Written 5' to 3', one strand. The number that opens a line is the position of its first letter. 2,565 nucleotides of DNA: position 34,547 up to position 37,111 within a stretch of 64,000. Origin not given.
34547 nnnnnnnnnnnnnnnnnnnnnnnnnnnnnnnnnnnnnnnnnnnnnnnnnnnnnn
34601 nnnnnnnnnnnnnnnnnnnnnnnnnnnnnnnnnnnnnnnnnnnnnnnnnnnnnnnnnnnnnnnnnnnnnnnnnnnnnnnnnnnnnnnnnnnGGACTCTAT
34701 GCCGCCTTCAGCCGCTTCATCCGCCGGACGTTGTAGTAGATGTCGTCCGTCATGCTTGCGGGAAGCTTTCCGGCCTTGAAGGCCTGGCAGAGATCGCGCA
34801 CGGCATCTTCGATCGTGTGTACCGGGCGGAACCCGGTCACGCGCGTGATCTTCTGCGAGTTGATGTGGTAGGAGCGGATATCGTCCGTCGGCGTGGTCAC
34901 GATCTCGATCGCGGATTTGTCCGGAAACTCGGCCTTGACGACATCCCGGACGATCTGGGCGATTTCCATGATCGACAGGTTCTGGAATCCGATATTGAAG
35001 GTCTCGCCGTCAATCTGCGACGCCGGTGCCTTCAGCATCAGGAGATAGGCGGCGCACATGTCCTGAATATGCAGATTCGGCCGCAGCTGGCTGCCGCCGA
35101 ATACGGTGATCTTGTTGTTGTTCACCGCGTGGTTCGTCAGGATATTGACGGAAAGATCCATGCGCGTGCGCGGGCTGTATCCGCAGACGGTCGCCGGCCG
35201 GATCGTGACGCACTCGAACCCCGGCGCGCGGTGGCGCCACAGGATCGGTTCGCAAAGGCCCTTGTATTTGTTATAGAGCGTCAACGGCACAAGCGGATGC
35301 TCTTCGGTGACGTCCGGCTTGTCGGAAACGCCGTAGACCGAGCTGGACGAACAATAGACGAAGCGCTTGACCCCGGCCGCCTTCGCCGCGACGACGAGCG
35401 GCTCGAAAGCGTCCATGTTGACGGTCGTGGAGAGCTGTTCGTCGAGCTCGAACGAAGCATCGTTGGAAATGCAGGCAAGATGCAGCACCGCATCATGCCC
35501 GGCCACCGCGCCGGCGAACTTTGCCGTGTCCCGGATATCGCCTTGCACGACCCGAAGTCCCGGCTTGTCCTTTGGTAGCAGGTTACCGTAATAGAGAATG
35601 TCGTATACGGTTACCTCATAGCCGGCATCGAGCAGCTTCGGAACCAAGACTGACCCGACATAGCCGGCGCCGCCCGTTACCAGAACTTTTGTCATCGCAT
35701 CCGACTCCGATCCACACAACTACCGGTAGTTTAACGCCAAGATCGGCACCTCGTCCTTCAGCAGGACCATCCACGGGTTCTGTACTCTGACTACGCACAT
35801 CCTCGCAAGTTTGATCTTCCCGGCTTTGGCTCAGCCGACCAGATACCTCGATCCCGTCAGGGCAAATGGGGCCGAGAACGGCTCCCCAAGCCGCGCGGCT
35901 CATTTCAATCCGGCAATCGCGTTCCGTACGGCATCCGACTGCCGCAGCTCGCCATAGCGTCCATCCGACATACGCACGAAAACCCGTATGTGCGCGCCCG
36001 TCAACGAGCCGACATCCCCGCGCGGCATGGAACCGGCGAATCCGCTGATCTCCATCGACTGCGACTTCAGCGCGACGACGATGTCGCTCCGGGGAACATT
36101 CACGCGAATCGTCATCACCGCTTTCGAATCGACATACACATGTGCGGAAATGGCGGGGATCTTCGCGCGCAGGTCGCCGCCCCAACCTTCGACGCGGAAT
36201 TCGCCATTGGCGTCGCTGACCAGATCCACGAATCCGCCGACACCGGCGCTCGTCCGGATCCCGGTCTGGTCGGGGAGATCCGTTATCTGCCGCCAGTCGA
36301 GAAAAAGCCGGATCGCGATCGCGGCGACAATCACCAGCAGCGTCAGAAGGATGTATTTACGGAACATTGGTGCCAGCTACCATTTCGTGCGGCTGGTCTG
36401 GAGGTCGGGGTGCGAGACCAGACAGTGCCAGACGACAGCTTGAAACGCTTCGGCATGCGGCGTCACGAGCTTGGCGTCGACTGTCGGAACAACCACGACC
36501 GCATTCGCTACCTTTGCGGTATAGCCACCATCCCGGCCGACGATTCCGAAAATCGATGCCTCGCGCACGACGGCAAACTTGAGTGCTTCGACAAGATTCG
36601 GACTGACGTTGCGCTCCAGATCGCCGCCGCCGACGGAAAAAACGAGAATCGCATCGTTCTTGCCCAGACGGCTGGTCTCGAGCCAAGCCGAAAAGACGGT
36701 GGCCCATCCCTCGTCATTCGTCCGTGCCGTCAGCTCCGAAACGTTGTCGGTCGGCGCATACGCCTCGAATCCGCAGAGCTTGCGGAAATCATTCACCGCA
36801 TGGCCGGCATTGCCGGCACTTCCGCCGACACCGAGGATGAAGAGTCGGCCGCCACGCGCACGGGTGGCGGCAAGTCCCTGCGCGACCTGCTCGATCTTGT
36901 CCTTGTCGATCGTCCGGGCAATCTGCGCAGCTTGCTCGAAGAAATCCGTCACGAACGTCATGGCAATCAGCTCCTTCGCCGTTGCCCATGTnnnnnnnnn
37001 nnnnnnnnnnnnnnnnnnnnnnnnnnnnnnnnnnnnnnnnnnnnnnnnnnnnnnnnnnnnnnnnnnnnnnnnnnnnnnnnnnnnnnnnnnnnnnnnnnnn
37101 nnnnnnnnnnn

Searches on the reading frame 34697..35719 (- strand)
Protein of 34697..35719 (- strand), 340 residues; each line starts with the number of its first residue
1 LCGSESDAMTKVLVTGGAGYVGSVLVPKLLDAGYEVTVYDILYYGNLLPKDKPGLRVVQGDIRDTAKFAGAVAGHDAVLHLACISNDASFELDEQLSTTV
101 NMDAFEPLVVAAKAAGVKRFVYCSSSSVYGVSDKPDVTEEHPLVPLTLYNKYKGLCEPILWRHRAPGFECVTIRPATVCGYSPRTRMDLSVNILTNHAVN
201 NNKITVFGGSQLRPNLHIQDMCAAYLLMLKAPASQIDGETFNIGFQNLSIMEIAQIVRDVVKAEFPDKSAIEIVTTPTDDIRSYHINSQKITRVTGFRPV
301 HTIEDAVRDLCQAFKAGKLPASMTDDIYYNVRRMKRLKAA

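Call 9: search_protein_families(library=pfam, proteins=[window:34697-35719:-], max_evalue=0.001)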
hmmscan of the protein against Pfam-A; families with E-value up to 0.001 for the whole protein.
window:34697-35719:- (340 aa): 8 families
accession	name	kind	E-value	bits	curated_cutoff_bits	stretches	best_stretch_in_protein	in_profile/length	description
PF01370.27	Epimerase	-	1.1e-40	140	20.9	1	12-244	1-240/240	NAD dependent epimerase/dehydratase family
PF16363.11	GDP_Man_Dehyd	-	4.5e-27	95.8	27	1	13-309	1-331/332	GDP-mannose 4,6 dehydratase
PF01073.25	3Beta_HSD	-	5.2e-20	72.1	22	1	13-242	1-247/280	3-beta hydroxysteroid dehydrogenase/isomerase family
PF13460.12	NAD_binding_10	-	6.2e-15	56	27.2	1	16-135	1-109/184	NAD(P)H-binding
PF04321.23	RmlD_sub_bind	-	4.6e-12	46.1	27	1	11-297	2-269/287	RmlD substrate binding domain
PF05368.20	NmrA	-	7.1e-10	39.4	27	1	11-125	4-107/298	NmrA-like family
PF07993.18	NAD_binding_4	-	1.8e-05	24.5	20.1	0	14-39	1-27/258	Male sterility protein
PF02719.21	Polysacc_synt_2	-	0.0001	22.1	20.2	0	12-125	1-128/293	Polysaccharide biosynthesis protein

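Call 19: search_protein_families(library=ncbifam, proteins=[window:34697-35719:-], max_evalue=0.00001)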
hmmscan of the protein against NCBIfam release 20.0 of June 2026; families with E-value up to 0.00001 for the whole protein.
window:34697-35719:- (340 aa): 23 families
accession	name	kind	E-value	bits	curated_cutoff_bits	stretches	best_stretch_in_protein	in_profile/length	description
TIGR01179.1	galE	equivalog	1.9e-30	105.9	262.3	1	11-308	1-319/332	UDP-glucose 4-epimerase GalE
TIGR01181.1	dTDP_gluc_dehyt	equivalog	9.3e-27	93.9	365.1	1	11-312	1-309/321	dTDP-glucose 4,6-dehydratase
TIGR04180.1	EDH_00030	hypoth_equivalog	7e-24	84.4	475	1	12-300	1-295/297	NAD-dependent 4,6-dehydratase LegB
TIGR03466.1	HpnA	hypoth_equivalog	7.6e-21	74.3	367.65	1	11-304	2-283/327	hopanoid-associated sugar epimerase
TIGR02197.1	heptose_epim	equivalog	6.1e-18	65.1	274.6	1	12-315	1-314/316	ADP-glyceromanno-heptose 6-epimerase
NF043036.1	ErythonDh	equivalog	1.4e-16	60.6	325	1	11-168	2-168/321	D-erythronate dehydrogenase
NF042422.1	oxyalk_red_OleD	equivalog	1e-15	58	580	1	11-180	2-170/329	2-alkyl-3-oxoalkanoate reductase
NF042423.1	oxyalk_red_Shew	equivalog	4e-15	55.7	580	1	8-180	7-176/331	2-alkyl-3-oxoalkanoate reductase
NF007956.0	PRK10675.1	subfamily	7.6e-14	51.6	394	1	11-187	2-189/338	UDP-glucose 4-epimerase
NF007490.0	PRK10084.1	subfamily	2e-13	50.1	649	1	11-315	2-335/361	dTDP-glucose 4,6-dehydratase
NF007582.0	PRK10217.1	equivalog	3.2e-13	49.5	698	1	9-330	1-347/355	dTDP-glucose 4,6-dehydratase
NF008872.0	PRK11908.1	equivalog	9.3e-13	47.9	294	1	9-315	1-336/349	bifunctional UDP-4-keto-pentose/UDP-xylose synthase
NF052578.1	StrlDmthSdmBMthl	equivalog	9.6e-13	48.6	600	1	12-266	3-250/328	sterol demethylase protein SdmB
NF011728.1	PRK15181.1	equivalog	1.5e-10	40.6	760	1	11-293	17-316/348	Vi polysaccharide biosynthesis UDP-N-acetylglucosaminuronic acid C-4 epimerase TviC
NF041293.1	G6PDh_Azf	equivalog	1e-08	34.9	400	1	11-131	4-121/252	NAD-dependent glucose-6-phosphate dehydrogenase Azf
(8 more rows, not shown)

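Call 88: search_solved_structures(query=window:34697-35719:-, max_evalue=1e-15)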
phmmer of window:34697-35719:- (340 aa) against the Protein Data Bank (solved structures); distinct sequences matched with E-value up to 1e-15: 19.
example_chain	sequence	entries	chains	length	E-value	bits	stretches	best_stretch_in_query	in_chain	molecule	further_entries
6vo6_A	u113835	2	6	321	1.2e-36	130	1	10-319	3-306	Putative sugar-nucleotide epimerase/dehydratease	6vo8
6wjb_A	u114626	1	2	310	4.3e-28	101.9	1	10-244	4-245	NAD-dependent epimerase/dehydratase family protein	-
6wj9_A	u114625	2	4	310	3.9e-27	98.7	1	10-244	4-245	NAD-dependent epimerase/dehydratase family protein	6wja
3icp_A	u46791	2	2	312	3.1e-25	92.5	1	11-311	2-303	NAD-dependent epimerase/dehydratase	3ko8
1r6d_A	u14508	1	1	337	3.7e-25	92.3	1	11-307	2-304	TDP-glucose-4,6-dehydratase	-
1r66_A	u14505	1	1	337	5e-25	91.8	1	11-307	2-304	TDP-glucose-4,6-dehydratase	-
3aw9_A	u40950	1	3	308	2.3e-24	89.6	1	11-311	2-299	NAD-dependent epimerase/dehydratase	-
8rdg_A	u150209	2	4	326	5.1e-23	85.2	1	11-308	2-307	SDR family NAD(P)-dependent oxidoreductase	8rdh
8rdi_A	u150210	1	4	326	1.9e-22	83.4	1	11-308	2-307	SDR family NAD(P)-dependent oxidoreductase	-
8vr2_A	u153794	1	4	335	3.6e-21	79.1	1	11-305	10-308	NAD-dependent epimerase/dehydratase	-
8wxk_A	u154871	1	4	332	7.1e-19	71.6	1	10-301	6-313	UDP-glucose 4-epimerase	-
2c20_A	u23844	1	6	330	1.5e-18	70.5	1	9-278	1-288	UDP-GLUCOSE 4-EPIMERASE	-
6bi4_A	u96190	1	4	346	4e-18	69.1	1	6-315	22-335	dTDP-glucose 4,6-dehydratase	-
4id9_A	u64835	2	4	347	5e-18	68.8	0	11-174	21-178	SHORT-CHAIN DEHYDROGENASE/REDUCTASE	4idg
8shh_A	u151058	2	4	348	1.1e-17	67.7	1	9-315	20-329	dTDP-glucose 4,6-dehydratase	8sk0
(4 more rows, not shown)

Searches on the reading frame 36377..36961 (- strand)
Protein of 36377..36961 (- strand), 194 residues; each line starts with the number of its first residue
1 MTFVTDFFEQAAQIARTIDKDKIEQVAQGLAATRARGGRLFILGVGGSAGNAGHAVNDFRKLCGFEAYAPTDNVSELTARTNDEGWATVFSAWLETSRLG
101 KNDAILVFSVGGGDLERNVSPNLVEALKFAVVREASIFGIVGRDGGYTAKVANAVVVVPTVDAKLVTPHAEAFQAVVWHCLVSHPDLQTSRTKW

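Call 10: search_protein_families(library=pfam, proteins=[window:36377-36961:-], max_evalue=0.001)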
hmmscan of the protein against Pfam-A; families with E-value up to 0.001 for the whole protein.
window:36377-36961:- (194 aa): 1 family
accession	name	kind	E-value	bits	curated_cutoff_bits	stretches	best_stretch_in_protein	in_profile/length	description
PF13580.11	SIS_2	-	1.6e-07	31.9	27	1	7-140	2-136/138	SIS domain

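Call 19: search_protein_families(library=ncbifam, proteins=[window:36377-36961:-], max_evalue=0.00001)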
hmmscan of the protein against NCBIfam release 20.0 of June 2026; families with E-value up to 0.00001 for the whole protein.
window:36377-36961:- (194 aa): 4 families
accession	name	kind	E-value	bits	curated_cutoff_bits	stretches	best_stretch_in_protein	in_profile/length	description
NF010546.0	PRK13936.1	equivalog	1.8e-13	50.7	276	1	12-184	18-187/197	phosphoheptose isomerase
TIGR00441.1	gmhA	equivalog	9.5e-13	48.5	209.45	1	33-166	7-138/154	D-sedoheptulose 7-phosphate isomerase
NF001628.0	PRK00414.1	equivalog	1.1e-09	38.2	265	1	20-161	27-165/192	D-sedoheptulose 7-phosphate isomerase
NF010547.0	PRK13938.1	equivalog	1.9e-08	34.2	320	1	28-166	36-172/196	D-sedoheptulose 7-phosphate isomerase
